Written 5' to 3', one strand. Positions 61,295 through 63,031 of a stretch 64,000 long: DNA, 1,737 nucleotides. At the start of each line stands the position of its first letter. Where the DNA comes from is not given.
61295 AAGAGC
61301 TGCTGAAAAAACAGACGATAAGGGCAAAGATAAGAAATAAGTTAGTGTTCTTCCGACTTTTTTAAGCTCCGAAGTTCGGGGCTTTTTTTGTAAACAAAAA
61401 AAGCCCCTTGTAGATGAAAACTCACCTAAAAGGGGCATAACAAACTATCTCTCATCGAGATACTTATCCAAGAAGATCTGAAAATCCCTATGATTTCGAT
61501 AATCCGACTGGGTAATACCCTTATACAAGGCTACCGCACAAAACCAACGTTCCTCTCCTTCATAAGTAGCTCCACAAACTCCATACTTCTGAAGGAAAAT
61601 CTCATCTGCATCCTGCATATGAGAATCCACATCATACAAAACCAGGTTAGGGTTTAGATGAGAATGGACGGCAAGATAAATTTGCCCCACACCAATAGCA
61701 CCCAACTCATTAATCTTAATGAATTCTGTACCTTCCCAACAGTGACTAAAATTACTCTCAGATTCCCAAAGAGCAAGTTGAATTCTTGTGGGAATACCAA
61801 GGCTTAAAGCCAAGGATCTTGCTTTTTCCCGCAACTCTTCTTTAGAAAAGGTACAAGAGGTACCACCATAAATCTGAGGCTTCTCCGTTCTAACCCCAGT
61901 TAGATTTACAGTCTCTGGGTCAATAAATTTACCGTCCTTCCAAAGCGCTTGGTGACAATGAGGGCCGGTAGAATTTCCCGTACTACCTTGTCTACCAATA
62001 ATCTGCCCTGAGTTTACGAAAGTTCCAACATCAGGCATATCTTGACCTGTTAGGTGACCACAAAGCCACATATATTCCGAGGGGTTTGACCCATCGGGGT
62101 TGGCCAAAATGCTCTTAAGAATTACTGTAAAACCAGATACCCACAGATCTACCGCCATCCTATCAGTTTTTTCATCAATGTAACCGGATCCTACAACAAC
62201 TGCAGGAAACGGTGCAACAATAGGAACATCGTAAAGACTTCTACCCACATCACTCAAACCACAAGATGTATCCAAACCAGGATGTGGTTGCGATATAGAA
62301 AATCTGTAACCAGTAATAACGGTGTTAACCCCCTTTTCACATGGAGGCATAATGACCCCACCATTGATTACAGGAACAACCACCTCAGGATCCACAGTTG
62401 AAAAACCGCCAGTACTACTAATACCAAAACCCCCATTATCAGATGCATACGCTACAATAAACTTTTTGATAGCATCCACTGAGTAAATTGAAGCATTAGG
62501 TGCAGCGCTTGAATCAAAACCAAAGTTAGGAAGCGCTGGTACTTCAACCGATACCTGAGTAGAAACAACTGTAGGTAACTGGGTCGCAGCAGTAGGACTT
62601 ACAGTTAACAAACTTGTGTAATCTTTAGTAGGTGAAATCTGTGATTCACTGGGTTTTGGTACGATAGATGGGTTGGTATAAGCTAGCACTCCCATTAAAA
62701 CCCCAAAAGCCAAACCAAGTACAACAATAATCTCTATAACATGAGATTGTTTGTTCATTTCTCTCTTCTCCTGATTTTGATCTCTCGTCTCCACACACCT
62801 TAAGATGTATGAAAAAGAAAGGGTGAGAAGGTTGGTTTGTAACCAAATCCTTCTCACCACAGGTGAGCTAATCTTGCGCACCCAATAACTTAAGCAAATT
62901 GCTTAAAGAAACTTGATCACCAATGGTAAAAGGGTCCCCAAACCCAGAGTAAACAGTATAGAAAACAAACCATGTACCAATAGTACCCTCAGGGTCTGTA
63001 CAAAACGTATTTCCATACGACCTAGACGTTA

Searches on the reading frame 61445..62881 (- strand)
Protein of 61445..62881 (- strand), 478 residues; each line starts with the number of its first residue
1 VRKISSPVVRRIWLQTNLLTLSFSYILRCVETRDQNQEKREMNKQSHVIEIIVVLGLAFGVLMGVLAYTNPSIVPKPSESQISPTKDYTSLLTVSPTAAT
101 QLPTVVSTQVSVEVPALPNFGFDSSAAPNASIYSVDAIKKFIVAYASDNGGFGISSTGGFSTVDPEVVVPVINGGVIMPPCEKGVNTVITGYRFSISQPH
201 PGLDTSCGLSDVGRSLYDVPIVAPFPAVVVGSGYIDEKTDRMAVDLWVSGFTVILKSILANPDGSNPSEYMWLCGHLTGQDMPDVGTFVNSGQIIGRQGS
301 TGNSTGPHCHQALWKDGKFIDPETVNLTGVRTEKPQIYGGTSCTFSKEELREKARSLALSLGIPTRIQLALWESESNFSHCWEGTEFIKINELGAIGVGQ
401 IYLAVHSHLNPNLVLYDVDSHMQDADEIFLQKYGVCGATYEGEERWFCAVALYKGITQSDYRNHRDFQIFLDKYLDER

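Call 77: search_protein_families(library=pfam, proteins=[window:61445-62881:-], max_evalue=0.0001)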
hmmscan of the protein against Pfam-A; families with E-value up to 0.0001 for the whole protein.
window:61445-62881:- (478 aa): 1 family
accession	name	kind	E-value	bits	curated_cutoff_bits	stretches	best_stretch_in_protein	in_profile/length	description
PF01551.29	Peptidase_M23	-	2.5e-08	34.5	28.7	1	221-322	16-96/96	Peptidase family M23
